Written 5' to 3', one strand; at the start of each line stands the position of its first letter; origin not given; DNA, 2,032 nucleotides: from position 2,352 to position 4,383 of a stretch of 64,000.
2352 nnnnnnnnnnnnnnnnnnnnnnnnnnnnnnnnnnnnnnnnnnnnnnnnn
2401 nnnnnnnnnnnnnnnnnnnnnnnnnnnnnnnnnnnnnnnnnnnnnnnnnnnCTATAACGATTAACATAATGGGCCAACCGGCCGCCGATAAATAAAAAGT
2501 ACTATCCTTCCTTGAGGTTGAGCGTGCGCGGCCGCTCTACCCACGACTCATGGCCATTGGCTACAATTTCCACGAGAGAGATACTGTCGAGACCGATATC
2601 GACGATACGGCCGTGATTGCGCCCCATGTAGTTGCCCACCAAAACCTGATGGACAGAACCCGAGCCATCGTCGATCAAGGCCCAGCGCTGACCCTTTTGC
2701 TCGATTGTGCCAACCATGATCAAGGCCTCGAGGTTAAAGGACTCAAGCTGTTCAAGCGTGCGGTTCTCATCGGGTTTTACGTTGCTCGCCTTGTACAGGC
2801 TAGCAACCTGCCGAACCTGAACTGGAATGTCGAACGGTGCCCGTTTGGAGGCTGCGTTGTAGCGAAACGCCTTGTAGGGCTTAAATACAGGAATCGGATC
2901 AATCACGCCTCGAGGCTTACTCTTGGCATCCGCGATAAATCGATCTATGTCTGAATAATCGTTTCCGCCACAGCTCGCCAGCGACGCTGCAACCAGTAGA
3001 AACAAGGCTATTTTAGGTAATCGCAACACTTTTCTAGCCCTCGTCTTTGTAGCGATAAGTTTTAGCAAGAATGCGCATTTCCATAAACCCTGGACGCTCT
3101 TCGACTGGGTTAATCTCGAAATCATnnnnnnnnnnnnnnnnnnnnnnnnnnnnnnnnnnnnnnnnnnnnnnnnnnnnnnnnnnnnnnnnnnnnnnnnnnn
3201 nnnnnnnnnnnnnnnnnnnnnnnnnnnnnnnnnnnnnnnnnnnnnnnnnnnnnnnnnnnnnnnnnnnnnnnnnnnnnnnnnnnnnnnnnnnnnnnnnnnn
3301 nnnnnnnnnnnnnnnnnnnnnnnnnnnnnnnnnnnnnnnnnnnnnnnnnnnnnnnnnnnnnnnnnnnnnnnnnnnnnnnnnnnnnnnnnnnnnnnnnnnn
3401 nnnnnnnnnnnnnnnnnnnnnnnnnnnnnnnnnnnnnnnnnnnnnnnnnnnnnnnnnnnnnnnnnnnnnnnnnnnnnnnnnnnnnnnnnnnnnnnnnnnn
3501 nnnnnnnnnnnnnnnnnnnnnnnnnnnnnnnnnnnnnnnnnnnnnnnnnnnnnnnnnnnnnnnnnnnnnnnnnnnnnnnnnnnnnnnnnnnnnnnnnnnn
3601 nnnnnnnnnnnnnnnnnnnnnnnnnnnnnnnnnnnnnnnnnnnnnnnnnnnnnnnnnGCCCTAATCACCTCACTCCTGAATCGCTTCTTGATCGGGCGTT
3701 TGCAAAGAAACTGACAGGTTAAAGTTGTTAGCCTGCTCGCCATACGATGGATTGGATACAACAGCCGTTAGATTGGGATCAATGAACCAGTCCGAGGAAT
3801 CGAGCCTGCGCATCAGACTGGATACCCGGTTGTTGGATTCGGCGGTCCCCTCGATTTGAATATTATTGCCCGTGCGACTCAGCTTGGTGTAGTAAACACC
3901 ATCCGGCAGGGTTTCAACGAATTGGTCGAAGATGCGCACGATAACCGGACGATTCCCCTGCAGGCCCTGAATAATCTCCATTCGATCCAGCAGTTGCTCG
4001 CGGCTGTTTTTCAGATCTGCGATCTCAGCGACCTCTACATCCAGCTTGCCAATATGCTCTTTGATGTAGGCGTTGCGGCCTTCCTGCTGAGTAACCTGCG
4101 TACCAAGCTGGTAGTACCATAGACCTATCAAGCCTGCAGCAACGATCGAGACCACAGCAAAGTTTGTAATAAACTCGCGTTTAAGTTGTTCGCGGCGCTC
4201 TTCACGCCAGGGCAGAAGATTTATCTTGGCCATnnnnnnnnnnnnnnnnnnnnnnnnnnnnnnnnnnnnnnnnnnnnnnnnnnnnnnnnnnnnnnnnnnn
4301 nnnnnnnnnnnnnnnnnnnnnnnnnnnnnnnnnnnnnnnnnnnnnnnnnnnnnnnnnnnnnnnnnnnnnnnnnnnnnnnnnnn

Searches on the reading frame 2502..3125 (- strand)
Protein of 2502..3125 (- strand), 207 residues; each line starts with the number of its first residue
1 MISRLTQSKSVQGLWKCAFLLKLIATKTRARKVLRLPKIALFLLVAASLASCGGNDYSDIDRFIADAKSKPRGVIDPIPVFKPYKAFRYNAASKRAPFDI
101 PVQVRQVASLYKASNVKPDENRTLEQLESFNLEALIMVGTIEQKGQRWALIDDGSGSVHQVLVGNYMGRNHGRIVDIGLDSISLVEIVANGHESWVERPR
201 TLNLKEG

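Call 69: search_protein_families(library=pfam, proteins=[window:2502-3125:-], max_evalue=1e-8)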
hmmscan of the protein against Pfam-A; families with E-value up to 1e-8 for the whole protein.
window:2502-3125:- (207 aa): 1 family
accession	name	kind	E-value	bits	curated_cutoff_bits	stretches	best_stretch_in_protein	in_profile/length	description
PF04351.19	PilP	-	2.3e-46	157.8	25.6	1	59-204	1-146/146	Pilus assembly protein, PilP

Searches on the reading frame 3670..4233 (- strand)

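Call 69: search_protein_families(library=pfam, proteins=[window:3670-4233:-], max_evalue=1e-8)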
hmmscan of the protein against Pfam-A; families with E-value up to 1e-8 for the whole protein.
window:3670-4233:- (187 aa): 1 family
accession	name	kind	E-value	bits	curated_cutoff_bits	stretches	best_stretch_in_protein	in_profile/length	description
PF05137.18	PilN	-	4.5e-23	81.5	22.8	1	100-176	1-77/78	Fimbrial assembly protein (PilN)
